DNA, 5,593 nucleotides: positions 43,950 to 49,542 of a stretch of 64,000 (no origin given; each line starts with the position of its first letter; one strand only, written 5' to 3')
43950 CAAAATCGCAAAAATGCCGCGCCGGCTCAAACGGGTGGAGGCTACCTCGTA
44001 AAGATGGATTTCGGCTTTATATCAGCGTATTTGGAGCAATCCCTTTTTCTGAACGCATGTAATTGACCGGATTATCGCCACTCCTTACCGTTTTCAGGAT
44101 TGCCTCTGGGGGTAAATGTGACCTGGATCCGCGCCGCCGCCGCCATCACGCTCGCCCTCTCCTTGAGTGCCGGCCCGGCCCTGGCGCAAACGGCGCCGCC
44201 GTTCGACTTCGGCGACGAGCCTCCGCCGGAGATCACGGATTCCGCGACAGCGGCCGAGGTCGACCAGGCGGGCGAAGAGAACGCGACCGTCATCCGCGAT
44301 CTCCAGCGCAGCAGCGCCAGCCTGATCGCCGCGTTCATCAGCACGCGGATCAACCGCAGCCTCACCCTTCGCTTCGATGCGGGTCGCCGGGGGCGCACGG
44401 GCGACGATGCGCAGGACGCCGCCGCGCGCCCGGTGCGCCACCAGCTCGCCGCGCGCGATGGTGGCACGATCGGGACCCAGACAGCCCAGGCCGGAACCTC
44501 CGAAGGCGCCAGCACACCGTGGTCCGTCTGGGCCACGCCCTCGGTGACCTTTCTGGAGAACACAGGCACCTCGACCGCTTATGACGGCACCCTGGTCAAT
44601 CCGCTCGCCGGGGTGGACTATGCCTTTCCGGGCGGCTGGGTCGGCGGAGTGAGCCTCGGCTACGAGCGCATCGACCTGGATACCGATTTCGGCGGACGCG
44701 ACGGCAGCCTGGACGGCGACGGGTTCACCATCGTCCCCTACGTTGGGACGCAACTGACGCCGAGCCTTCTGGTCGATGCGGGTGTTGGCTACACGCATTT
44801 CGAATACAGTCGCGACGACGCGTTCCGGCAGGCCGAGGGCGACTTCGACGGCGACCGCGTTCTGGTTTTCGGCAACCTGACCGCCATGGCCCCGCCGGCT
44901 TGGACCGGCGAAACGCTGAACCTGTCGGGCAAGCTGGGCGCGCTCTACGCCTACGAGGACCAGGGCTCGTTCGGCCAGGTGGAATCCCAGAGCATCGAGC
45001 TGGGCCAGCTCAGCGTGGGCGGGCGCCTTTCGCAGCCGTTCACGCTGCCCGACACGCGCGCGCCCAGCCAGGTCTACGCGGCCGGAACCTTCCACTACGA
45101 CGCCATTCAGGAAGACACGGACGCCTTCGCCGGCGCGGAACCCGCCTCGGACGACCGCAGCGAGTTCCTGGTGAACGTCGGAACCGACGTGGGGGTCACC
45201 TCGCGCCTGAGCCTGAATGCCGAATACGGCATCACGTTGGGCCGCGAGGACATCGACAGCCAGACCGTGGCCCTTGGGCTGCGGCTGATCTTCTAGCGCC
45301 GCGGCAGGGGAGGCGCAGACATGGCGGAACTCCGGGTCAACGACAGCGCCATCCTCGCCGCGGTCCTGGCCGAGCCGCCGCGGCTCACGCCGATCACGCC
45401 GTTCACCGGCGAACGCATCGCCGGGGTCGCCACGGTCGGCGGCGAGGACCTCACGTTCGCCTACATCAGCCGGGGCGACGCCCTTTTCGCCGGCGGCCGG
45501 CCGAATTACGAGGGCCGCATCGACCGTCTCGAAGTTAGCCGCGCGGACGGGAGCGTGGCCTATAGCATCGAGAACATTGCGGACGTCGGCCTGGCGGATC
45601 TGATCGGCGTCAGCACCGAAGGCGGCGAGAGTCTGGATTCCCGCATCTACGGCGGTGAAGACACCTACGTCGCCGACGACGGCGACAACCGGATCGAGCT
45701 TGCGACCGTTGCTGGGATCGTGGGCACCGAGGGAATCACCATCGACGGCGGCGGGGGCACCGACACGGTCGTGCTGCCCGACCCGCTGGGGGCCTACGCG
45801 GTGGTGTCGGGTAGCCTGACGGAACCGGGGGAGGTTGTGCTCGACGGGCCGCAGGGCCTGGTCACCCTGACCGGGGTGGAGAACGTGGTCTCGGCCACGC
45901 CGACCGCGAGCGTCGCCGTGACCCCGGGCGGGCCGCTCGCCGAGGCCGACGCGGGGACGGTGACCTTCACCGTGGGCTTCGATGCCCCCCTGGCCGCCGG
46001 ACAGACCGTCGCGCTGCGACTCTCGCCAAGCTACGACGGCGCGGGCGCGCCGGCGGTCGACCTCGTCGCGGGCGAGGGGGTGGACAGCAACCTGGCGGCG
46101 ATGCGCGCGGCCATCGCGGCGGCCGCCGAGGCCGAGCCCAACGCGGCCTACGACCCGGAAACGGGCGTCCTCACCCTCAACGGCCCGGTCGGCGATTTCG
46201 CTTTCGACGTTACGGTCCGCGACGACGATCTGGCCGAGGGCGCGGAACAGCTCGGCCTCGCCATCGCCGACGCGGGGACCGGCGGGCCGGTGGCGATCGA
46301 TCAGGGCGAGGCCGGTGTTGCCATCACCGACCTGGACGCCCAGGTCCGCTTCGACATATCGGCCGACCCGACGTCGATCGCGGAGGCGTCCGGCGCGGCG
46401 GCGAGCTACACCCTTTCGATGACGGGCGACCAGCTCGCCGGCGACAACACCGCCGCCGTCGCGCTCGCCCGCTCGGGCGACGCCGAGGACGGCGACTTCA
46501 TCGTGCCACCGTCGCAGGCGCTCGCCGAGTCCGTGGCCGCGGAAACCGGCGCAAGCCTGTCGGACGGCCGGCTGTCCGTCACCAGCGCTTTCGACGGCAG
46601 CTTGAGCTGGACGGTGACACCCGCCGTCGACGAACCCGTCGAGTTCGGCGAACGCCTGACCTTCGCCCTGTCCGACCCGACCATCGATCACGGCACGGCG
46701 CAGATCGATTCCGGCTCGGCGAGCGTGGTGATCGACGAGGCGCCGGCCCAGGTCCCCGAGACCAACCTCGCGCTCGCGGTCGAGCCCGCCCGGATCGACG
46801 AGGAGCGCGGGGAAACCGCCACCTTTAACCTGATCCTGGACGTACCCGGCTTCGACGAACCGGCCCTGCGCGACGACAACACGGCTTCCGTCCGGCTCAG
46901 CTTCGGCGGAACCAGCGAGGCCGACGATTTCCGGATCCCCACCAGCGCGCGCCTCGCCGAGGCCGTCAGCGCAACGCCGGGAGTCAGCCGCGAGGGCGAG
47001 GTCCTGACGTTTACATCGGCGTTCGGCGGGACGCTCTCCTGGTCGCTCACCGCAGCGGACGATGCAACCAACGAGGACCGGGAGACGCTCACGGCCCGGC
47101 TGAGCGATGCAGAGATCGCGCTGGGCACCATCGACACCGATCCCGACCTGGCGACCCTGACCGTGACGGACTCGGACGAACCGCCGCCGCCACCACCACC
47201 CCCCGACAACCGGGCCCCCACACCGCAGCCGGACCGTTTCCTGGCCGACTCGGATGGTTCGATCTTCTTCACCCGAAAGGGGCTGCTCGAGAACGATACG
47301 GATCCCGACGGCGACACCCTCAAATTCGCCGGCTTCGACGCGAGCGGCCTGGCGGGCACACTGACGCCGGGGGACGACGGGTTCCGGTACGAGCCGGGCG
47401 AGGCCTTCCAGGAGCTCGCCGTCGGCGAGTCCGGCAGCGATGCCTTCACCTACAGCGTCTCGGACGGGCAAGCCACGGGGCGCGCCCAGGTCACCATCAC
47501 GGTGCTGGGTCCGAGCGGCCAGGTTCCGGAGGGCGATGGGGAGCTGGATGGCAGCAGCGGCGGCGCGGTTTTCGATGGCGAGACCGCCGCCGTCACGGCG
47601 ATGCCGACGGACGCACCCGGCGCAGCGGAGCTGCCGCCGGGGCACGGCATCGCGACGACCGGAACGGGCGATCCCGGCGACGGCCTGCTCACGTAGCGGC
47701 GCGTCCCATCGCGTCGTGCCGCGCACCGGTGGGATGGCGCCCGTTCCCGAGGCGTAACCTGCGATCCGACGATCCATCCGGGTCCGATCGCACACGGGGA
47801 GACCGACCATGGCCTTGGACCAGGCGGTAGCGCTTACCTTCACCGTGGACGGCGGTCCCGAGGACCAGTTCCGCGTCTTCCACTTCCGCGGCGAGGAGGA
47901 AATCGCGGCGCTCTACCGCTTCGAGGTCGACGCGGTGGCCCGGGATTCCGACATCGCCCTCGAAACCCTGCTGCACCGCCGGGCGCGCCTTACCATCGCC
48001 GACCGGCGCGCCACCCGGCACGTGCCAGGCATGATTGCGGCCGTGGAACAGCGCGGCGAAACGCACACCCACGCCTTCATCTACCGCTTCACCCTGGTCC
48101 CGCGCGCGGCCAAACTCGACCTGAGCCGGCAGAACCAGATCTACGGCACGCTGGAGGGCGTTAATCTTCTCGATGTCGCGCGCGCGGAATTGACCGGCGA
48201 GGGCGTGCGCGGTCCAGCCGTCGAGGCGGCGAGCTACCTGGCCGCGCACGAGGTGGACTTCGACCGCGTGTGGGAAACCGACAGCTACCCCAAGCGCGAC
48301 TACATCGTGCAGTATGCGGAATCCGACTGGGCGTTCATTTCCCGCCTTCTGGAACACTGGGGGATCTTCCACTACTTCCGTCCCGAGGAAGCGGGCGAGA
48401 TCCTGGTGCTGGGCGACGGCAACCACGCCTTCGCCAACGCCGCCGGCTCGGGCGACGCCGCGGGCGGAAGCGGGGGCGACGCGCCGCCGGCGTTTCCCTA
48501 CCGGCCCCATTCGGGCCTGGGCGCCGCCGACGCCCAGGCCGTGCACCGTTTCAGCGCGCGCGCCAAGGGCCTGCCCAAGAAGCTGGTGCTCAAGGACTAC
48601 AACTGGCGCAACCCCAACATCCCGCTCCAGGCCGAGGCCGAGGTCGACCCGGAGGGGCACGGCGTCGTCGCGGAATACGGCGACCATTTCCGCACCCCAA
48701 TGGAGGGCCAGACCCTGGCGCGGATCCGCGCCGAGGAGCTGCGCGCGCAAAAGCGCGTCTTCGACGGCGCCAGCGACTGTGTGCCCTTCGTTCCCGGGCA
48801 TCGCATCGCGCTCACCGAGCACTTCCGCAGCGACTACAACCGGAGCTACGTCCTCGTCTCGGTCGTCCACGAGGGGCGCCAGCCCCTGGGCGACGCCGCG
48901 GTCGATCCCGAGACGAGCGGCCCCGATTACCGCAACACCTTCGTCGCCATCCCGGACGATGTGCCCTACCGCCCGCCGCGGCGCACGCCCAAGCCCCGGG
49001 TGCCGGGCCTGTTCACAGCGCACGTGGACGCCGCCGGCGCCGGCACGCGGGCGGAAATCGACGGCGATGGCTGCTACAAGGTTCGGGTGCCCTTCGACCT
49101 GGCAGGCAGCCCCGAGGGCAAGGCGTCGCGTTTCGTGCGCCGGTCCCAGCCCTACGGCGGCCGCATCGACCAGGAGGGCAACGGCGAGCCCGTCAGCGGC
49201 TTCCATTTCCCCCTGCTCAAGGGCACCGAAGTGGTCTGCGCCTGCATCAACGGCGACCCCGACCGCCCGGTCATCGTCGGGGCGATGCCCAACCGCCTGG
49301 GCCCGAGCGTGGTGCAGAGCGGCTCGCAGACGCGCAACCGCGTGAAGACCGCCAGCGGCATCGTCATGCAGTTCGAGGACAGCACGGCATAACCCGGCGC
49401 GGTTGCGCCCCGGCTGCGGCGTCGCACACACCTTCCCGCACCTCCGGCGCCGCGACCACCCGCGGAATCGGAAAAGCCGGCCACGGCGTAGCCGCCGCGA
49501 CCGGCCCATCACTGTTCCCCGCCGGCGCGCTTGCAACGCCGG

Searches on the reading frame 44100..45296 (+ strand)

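Call 7: search_protein_families(library=pfam, proteins=[window:44100-45296:+], max_evalue=0.001)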
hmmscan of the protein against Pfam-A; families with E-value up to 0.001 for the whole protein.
window:44100-45296:+ (398 aa): 2 families
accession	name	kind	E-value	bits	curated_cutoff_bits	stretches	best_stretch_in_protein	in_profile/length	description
PF03797.25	Autotransporter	-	3.3e-21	76.6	26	1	143-377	1-255/255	Autotransporter beta-domain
PF13505.12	OMP_b-brl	-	1.5e-07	32.2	28.7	1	227-398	24-175/175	Outer membrane protein beta-barrel domain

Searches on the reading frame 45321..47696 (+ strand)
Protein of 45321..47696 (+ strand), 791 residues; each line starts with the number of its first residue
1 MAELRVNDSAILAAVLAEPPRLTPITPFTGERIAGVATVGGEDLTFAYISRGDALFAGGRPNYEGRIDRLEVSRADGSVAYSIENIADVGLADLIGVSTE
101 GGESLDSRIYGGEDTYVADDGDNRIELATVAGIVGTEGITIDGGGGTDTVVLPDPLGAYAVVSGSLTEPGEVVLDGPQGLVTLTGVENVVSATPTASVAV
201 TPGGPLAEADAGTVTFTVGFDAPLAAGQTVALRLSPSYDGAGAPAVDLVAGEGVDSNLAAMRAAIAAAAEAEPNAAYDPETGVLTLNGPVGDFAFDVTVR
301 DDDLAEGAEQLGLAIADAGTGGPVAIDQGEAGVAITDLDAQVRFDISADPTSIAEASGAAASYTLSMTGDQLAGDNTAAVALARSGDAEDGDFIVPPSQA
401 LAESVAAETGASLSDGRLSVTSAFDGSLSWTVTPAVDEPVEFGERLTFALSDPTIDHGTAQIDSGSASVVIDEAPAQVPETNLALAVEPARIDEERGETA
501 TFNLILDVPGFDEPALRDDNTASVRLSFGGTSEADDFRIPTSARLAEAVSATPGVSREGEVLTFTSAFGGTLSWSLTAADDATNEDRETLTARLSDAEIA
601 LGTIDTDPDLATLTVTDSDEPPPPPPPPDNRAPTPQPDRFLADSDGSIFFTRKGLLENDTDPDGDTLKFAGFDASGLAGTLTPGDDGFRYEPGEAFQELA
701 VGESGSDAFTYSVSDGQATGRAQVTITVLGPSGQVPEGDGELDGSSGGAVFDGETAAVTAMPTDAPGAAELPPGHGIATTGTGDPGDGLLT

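Call 7: search_protein_families(library=pfam, proteins=[window:45321-47696:+], max_evalue=0.001)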
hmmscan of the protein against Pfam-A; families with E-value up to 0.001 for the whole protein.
window:45321-47696:+ (791 aa): 4 families
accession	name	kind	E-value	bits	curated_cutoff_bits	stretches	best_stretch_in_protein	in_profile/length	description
PF17963.7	Big_9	-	1.9e-12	48.3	23.6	1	630-727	1-89/89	Bacterial Ig domain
PF17892.7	Cadherin_5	-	1.4e-11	44.5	26.5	1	630-728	2-97/98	Cadherin-like domain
PF17803.7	Cadherin_4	-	6e-11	43.1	25.1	1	628-687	9-67/71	Bacterial cadherin-like domain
PF03160.20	Calx-beta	-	3.2e-05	24.4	27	0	270-339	49-119/119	Calx-beta domain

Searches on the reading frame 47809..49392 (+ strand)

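Call 7: search_protein_families(library=pfam, proteins=[window:47809-49392:+], max_evalue=0.001)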
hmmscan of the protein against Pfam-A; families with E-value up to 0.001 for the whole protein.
window:47809-49392:+ (527 aa): 1 family
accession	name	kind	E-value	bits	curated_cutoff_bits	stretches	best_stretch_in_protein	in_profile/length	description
PF05954.17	Phage_GPD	-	1.7e-62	211.8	30.1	1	29-358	1-303/305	Phage tail baseplate hub (GPD)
